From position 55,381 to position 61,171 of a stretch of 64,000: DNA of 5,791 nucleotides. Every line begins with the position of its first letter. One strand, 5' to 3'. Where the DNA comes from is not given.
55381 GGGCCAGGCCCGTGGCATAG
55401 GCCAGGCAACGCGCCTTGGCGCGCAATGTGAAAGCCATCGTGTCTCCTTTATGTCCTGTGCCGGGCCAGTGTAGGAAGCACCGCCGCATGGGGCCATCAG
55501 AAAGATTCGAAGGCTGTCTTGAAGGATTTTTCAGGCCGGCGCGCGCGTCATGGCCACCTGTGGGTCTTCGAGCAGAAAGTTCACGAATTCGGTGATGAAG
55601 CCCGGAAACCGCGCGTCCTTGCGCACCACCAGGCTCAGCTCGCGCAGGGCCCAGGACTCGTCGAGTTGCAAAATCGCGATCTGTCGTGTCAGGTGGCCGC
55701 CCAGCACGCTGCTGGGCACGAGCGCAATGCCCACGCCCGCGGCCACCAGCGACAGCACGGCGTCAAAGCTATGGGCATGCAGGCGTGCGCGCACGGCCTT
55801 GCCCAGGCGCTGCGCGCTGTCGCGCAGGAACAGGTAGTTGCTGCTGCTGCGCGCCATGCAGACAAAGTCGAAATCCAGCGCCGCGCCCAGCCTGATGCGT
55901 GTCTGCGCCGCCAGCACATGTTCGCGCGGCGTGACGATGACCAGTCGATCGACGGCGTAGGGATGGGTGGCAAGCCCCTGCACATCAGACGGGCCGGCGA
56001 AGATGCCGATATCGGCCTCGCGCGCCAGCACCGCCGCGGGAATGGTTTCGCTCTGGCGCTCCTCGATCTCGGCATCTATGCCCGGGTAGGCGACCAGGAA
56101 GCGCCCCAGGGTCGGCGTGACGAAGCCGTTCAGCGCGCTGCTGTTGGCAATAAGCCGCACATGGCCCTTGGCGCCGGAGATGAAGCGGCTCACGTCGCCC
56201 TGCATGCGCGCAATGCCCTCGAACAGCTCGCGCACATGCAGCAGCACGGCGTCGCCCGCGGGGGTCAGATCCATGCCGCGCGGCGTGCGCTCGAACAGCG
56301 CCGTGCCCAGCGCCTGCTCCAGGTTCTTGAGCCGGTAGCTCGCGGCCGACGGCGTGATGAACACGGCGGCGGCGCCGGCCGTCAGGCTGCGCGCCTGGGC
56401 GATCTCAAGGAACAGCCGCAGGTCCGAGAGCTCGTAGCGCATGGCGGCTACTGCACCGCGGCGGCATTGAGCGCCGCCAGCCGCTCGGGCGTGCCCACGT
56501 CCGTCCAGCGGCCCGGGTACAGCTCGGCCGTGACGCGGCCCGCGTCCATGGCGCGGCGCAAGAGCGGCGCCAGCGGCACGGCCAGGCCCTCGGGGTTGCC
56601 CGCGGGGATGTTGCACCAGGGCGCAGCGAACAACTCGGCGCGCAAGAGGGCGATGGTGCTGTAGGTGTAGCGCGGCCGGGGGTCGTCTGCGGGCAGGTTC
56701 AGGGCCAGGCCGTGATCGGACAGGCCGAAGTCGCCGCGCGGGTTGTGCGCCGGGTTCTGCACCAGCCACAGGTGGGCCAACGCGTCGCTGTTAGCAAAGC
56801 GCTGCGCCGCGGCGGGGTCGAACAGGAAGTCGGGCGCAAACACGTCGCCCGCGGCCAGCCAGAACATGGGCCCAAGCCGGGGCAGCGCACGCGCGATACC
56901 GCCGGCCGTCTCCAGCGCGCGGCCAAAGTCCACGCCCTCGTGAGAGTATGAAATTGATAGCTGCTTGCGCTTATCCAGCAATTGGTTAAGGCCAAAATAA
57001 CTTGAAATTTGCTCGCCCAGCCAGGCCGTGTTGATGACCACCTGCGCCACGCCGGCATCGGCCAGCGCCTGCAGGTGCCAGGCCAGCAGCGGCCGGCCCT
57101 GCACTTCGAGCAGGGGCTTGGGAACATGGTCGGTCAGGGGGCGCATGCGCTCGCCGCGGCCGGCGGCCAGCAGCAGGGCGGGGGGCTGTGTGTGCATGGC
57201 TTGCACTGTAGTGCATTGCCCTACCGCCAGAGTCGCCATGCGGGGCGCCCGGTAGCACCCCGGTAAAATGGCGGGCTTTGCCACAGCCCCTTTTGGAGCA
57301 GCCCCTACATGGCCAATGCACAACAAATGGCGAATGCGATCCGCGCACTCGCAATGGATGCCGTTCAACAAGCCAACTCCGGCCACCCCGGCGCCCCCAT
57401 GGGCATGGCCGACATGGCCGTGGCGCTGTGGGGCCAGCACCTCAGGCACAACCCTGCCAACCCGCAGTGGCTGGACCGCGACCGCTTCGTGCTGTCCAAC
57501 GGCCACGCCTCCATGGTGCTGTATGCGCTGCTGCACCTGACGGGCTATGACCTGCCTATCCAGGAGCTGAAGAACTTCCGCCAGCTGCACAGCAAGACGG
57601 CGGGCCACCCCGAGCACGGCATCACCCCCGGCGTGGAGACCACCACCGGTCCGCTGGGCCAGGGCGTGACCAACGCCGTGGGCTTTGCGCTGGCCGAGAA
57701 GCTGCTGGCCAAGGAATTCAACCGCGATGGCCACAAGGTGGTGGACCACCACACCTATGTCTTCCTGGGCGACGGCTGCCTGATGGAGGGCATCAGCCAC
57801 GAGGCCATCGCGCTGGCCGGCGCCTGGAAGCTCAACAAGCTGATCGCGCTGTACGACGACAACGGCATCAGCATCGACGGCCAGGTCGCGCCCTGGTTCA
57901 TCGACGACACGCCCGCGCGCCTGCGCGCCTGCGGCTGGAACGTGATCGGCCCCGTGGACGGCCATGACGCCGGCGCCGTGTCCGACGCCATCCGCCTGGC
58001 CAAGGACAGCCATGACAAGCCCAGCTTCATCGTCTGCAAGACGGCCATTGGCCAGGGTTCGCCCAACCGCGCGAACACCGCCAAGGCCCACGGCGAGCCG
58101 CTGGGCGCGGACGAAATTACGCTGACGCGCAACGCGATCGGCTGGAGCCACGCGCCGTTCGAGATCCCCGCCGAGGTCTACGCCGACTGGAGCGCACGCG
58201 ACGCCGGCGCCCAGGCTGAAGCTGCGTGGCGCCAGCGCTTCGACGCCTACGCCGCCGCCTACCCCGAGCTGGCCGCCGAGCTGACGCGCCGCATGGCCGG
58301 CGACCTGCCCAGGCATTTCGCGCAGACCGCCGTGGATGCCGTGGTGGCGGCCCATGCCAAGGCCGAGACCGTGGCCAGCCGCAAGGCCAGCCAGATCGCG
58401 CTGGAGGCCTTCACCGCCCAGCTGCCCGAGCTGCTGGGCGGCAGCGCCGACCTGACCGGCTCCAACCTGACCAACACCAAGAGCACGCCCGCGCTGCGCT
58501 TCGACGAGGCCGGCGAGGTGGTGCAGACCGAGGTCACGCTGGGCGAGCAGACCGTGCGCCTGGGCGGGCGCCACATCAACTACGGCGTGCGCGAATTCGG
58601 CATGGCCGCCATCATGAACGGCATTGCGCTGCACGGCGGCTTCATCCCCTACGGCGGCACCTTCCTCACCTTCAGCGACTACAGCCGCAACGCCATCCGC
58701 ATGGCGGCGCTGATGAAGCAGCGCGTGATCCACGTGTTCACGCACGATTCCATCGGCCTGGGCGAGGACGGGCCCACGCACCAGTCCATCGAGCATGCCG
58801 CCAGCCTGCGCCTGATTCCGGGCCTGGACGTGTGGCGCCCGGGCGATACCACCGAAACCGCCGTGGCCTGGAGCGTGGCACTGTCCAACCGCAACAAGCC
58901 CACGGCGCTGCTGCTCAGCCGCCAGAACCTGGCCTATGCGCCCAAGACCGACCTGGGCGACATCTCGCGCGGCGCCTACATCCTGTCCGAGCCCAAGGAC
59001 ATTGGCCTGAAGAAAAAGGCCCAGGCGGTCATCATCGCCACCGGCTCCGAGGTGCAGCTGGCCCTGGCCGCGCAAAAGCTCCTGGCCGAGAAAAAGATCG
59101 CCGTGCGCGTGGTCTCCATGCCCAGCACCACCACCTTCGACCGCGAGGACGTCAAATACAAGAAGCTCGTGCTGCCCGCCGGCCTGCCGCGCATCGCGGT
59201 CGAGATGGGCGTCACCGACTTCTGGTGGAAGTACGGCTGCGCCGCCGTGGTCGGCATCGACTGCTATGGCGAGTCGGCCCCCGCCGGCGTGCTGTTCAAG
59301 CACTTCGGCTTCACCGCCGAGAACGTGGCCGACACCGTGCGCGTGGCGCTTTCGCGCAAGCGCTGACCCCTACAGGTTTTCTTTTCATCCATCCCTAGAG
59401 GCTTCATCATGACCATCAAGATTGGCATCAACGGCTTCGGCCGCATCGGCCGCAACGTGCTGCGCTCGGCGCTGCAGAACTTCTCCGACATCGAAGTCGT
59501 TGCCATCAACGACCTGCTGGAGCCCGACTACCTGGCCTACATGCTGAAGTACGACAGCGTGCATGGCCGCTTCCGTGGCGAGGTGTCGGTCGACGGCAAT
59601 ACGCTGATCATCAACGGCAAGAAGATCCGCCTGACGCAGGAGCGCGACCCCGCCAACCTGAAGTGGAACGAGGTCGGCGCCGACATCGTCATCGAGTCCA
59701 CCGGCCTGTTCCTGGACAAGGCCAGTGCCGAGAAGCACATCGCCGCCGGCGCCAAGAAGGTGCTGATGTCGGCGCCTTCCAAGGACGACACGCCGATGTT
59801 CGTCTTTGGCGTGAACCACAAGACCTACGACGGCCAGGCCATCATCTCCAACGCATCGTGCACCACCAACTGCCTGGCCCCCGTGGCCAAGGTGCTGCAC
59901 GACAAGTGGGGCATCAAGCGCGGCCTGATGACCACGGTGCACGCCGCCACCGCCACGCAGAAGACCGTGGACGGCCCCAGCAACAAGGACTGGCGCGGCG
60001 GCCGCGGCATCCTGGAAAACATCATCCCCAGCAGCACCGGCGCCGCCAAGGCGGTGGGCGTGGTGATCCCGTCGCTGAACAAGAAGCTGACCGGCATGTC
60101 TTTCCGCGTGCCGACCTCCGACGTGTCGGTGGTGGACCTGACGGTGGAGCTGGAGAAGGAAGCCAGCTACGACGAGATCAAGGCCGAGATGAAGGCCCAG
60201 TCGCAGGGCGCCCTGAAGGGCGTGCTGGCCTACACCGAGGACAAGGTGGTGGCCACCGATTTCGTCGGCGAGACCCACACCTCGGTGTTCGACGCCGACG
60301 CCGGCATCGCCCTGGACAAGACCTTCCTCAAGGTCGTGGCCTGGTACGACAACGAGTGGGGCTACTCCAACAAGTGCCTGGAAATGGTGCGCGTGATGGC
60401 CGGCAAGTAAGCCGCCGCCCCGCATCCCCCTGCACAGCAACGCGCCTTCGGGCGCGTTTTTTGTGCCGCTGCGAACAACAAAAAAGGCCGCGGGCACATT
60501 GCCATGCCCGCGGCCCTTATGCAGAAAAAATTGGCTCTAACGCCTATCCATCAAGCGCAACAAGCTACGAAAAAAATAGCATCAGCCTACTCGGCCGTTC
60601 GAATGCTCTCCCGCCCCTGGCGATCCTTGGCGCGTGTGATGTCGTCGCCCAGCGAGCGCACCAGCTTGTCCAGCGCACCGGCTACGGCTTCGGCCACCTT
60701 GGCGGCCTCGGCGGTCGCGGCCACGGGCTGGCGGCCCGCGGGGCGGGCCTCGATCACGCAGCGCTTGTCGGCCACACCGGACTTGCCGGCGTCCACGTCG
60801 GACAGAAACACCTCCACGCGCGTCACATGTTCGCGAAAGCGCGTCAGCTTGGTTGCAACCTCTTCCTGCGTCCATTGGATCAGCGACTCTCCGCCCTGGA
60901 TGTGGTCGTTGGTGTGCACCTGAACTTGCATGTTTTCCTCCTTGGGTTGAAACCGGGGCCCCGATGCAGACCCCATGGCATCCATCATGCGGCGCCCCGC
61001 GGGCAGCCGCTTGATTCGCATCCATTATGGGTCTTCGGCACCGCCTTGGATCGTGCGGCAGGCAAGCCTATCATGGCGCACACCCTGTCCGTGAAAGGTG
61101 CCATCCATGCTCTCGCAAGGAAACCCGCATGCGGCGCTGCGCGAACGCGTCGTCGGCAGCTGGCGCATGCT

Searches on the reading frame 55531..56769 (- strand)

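Call 45: search_protein_families(library=pfam, proteins=[window:55531-56769:-], max_evalue=0.00001)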
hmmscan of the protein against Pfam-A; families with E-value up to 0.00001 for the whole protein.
window:55531-56769:- (412 aa): 2 families
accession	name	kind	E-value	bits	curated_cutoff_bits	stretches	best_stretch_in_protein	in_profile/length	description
PF03466.25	LysR_substrate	-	1.7e-35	122.7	28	1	199-401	3-206/209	LysR substrate binding domain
PF00126.33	HTH_1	-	7.8e-20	71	26.6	1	114-172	1-59/60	Bacterial regulatory helix-turn-helix protein, lysR family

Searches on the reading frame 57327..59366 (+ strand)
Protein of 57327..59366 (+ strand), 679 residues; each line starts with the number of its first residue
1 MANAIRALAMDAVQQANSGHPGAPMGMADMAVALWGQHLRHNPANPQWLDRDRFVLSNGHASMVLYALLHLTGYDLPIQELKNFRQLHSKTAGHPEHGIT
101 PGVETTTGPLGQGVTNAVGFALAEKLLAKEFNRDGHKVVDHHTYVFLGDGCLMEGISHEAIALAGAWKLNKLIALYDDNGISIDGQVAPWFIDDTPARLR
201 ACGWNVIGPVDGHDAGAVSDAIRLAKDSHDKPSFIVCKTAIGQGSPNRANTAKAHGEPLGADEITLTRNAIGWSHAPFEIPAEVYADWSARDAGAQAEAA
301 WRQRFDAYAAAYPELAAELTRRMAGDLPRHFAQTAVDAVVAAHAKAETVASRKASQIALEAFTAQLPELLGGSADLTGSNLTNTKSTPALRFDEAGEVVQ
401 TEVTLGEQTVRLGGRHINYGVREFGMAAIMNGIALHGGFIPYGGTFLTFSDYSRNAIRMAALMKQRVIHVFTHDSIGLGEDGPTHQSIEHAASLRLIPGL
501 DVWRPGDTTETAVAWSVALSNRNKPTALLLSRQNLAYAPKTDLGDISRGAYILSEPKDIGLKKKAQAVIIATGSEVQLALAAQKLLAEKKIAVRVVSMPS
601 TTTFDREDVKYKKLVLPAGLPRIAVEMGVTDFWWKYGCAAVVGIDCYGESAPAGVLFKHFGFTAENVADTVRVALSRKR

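Call 77: search_protein_families(library=pfam, proteins=[window:57327-59366:+], max_evalue=0.00001)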
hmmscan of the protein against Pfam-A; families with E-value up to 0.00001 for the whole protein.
window:57327-59366:+ (679 aa): 6 families
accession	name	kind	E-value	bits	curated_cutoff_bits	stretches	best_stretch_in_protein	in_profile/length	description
PF00456.26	Transketolase_N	-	3.5e-152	506.6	22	1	1-328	5-334/334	Transketolase, thiamine diphosphate binding domain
PF02779.29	Transket_pyr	-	2.5e-54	184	27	1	348-535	2-172/174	Transketolase, pyrimidine binding domain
PF22613.1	Transketolase_C_1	-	6.3e-36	123.5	27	1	549-663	1-113/113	Transketolase-like TK C-terminal domain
PF02780.25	Transketolase_C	-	2.3e-16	60.3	25.9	1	562-667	7-124/124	Transketolase, C-terminal domain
PF13292.11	DXP_synthase_N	-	5.4e-09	36.1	21.2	0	1-187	21-179/274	1-deoxy-D-xylulose-5-phosphate synthase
PF00676.26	E1_dh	-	1.7e-07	30.9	22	1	103-228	96-210/300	Dehydrogenase E1 component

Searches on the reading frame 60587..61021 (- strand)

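Call 77: search_protein_families(library=pfam, proteins=[window:60587-61021:-], max_evalue=0.00001)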
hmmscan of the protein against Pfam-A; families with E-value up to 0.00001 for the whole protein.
window:60587-61021:- (144 aa): 1 family
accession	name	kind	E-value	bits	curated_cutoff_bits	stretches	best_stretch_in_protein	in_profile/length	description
PF02482.25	Ribosomal_S30AE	-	2.5e-08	35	23.7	1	37-124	4-80/88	Sigma 54 modulation protein / S30EA ribosomal protein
